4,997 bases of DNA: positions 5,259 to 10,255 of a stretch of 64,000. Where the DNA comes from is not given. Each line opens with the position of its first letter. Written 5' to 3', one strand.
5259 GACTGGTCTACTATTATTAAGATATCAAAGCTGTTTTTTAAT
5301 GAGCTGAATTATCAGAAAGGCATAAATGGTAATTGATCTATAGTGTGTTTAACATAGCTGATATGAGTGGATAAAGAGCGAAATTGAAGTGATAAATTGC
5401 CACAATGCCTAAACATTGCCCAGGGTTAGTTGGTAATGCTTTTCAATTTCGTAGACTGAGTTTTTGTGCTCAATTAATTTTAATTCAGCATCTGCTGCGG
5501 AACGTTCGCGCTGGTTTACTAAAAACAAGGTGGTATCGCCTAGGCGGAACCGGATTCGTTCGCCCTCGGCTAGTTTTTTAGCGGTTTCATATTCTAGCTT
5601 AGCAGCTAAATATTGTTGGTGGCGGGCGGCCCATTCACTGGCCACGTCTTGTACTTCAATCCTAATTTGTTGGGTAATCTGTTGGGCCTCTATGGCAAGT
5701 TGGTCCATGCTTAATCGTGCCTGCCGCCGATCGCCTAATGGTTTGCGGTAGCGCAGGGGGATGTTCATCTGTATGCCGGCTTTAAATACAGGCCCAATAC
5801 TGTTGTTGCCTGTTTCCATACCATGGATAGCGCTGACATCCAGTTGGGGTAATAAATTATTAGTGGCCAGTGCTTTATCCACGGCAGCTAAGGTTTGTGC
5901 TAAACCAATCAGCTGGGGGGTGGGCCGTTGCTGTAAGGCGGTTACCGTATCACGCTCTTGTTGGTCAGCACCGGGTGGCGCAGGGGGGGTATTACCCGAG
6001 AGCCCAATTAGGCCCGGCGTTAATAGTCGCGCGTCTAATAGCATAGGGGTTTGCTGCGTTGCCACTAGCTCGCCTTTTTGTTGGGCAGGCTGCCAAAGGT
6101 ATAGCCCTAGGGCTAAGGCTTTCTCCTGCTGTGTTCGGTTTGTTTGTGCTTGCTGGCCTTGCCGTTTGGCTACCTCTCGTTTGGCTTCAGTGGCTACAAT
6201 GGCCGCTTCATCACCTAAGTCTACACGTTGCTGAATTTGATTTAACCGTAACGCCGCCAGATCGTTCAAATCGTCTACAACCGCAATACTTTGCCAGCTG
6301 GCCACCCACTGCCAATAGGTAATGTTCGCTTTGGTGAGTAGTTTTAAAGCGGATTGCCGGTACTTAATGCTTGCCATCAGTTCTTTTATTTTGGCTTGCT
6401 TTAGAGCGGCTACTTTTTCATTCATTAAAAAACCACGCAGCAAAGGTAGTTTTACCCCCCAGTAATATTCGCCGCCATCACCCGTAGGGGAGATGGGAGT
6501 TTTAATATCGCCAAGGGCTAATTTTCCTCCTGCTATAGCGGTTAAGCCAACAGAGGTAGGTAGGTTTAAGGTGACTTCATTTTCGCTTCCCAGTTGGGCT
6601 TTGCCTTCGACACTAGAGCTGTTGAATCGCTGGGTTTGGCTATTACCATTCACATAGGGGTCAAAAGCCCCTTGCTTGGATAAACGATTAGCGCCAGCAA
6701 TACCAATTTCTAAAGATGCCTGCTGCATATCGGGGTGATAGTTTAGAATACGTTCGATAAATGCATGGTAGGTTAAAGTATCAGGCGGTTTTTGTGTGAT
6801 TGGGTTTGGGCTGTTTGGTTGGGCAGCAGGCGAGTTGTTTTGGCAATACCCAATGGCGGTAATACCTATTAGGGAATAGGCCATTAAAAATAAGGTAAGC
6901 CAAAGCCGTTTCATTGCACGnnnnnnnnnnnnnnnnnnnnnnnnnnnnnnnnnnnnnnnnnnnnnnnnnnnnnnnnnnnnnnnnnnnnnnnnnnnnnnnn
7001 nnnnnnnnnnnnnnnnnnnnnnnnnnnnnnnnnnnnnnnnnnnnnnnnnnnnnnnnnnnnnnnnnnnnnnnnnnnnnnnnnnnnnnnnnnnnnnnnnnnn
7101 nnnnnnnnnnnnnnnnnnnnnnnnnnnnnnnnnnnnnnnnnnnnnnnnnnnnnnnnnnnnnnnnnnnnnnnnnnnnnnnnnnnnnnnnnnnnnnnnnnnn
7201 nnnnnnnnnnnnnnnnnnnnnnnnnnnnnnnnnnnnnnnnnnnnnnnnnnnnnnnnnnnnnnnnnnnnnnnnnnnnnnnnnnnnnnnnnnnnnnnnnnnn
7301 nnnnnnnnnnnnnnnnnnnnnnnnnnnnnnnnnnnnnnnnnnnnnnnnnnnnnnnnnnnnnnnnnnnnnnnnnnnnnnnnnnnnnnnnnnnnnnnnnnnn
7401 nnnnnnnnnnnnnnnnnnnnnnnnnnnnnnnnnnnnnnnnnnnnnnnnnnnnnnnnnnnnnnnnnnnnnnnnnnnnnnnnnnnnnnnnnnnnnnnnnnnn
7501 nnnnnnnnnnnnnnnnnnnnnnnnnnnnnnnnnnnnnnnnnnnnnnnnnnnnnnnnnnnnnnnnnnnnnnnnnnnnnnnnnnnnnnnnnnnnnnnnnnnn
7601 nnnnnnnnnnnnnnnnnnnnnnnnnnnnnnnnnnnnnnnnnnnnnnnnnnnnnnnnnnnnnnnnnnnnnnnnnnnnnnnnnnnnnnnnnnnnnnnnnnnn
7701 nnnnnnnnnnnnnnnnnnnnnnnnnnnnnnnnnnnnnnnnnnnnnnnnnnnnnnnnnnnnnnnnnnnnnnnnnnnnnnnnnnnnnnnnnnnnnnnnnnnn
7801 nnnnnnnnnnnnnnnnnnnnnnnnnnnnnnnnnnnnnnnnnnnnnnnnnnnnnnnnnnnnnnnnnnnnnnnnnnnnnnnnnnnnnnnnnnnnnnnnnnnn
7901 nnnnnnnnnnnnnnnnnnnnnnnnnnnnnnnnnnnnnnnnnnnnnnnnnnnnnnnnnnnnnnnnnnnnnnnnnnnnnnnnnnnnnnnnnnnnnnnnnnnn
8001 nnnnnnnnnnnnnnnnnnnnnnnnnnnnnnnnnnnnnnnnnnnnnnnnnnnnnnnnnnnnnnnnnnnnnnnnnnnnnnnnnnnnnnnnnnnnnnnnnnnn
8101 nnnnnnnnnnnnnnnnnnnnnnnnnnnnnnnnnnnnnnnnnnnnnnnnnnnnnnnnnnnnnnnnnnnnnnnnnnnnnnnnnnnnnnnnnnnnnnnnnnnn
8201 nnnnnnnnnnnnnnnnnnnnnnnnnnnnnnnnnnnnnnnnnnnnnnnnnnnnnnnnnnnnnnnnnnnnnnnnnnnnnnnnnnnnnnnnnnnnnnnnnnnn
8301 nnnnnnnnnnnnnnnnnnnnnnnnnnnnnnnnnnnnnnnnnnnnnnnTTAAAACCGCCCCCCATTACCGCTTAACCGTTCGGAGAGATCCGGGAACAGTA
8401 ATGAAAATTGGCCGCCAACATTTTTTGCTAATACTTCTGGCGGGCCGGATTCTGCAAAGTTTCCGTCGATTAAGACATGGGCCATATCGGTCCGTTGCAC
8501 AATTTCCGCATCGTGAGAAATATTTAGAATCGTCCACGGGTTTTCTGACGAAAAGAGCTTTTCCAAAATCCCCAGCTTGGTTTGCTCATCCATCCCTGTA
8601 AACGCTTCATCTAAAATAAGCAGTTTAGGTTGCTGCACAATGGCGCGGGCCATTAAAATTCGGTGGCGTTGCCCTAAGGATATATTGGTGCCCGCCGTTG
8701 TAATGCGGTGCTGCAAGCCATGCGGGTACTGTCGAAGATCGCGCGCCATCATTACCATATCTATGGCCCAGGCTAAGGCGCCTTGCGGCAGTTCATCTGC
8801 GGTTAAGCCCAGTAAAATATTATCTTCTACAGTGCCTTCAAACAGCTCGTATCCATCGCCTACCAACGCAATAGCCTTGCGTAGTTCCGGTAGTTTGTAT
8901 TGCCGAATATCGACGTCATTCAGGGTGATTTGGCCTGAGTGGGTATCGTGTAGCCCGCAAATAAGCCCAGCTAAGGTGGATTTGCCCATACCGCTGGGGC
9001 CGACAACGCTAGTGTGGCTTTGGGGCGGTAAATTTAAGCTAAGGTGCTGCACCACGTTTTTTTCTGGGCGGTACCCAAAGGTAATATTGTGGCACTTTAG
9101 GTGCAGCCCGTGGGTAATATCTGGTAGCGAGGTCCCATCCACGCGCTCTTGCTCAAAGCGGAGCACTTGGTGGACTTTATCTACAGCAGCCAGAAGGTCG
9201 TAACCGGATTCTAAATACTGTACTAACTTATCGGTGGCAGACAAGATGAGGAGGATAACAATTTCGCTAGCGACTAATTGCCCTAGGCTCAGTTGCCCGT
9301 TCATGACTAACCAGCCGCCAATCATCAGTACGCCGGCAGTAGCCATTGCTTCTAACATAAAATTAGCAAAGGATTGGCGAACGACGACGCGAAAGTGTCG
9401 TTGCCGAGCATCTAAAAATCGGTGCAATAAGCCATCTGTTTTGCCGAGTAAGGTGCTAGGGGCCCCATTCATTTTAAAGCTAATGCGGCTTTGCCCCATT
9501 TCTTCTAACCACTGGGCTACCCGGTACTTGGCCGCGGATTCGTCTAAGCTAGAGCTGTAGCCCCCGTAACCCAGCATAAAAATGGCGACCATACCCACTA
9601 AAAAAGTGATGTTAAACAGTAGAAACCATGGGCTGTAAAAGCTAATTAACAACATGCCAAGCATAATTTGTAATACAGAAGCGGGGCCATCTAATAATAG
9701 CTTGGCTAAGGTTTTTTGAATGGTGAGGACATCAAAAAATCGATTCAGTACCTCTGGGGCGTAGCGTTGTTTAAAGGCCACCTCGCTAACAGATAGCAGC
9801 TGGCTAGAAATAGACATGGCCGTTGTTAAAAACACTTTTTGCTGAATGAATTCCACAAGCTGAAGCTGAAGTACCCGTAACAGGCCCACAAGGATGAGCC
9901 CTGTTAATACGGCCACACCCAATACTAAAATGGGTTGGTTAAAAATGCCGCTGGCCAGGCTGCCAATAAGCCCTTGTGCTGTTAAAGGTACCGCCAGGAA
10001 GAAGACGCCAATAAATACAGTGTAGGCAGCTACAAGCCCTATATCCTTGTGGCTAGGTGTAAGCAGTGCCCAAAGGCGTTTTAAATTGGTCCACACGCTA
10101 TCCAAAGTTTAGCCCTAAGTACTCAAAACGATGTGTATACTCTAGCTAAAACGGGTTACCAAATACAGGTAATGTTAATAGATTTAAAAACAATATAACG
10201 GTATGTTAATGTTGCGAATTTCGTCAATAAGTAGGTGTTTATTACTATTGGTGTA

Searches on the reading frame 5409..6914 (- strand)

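Call 35: search_protein_families(library=ncbifam, proteins=[window:5409-6914:-], max_evalue=0.00001)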
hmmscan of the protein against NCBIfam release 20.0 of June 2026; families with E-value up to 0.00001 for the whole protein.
window:5409-6914:- (501 aa): 0 families

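Call 82: search_protein_families(library=pfam, proteins=[window:5409-6914:-], max_evalue=0.0001)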
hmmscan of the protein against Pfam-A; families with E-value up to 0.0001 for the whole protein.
window:5409-6914:- (501 aa): 1 family
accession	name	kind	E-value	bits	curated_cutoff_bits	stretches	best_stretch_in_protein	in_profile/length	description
PF02321.23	OEP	-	8.3e-31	107.7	22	2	325-489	7-177/187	Outer membrane efflux protein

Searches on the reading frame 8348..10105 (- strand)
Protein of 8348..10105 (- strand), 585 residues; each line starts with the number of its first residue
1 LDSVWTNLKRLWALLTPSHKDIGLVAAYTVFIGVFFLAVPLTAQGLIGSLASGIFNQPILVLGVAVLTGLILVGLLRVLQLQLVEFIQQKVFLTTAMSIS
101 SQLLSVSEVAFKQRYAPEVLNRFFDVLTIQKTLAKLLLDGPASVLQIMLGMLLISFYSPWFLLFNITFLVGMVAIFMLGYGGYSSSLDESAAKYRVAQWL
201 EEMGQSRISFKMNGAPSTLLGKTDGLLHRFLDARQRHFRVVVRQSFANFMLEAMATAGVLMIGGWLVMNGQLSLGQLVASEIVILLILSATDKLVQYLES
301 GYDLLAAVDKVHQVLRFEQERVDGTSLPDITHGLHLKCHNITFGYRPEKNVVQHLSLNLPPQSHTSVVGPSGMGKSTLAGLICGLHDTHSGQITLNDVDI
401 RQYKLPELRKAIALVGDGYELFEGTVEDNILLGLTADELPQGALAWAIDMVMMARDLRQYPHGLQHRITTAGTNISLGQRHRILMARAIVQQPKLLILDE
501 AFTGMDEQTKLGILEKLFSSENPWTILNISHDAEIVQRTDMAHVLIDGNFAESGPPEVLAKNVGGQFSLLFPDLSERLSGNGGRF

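Call 35: search_protein_families(library=ncbifam, proteins=[window:8348-10105:-], max_evalue=0.00001)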
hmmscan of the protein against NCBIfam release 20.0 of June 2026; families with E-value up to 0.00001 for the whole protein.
window:8348-10105:- (585 aa): 174 families (the best 25 are shown)
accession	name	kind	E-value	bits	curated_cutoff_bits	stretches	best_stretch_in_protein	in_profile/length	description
TIGR03796.1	NHLM_micro_ABC1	equivalog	1.3e-68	231.9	853.3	1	8-567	142-705/710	NHLP family bacteriocin export ABC transporter peptidase/permease/ATPase subunit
TIGR03797.1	NHLM_micro_ABC2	equivalog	1.4e-54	185.7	709.4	1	15-568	131-679/686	NHLP bacteriocin export ABC transporter permease/ATPase subunit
TIGR02203.1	MsbA_lipidA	equivalog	5.3e-53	180.4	602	1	9-562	3-558/572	lipid A export permease/ATP-binding protein MsbA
TIGR03375.1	type_I_sec_LssB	subfamily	7.2e-53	179.9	693.1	1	12-560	141-689/696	type I secretion system permease/ATPase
TIGR01193.1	bacteriocin_ABC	subfamily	1.4e-51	175.8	523.85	1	10-563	146-699/708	peptide cleavage/export ABC transporter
TIGR02868.1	CydC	equivalog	1.4e-50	172.5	329.05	1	119-532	112-529/530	thiol reductant ABC exporter subunit CydC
TIGR00958.1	3a01208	subfamily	4.1e-48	164.2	874.6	1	125-562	267-703/711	antigen peptide transporter 2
TIGR01846.1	type_I_sec_HlyB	subfamily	1.2e-46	159.4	725.55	1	25-572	144-690/694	type I secretion system permease/ATPase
TIGR01842.1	type_I_sec_PrtD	subfamily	3.7e-45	154.5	510.15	1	19-558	5-539/544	type I secretion system permease/ATPase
NF008364.0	PRK11160.1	equivalog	4.4e-44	151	630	1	99-563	99-565/575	heme ABC transporter ATP-binding protein/permease CydC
NF008381.0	PRK11176.1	equivalog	3.3e-41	141.3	867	1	3-563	8-569/582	lipid A ABC transporter ATP-binding protein/permease MsbA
NF045513.1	HepA_fam_ABC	equivalog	1.4e-40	139.3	725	1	227-561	256-597/610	heterocyst formation ABC transporter subunit HepA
TIGR02857.1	CydD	equivalog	6e-40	137.7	435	1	305-541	291-525/529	thiol reductant ABC exporter subunit CydD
TIGR02204.1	MsbA_rel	hypoth_equivalog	9.2e-38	130.2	780.4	1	8-561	6-563/576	ABC transporter, permease/ATP-binding protein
NF010178.0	PRK13657.1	equivalog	1e-37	129.9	733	1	252-569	250-565/588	glucan ABC transporter ATP-binding protein/ permease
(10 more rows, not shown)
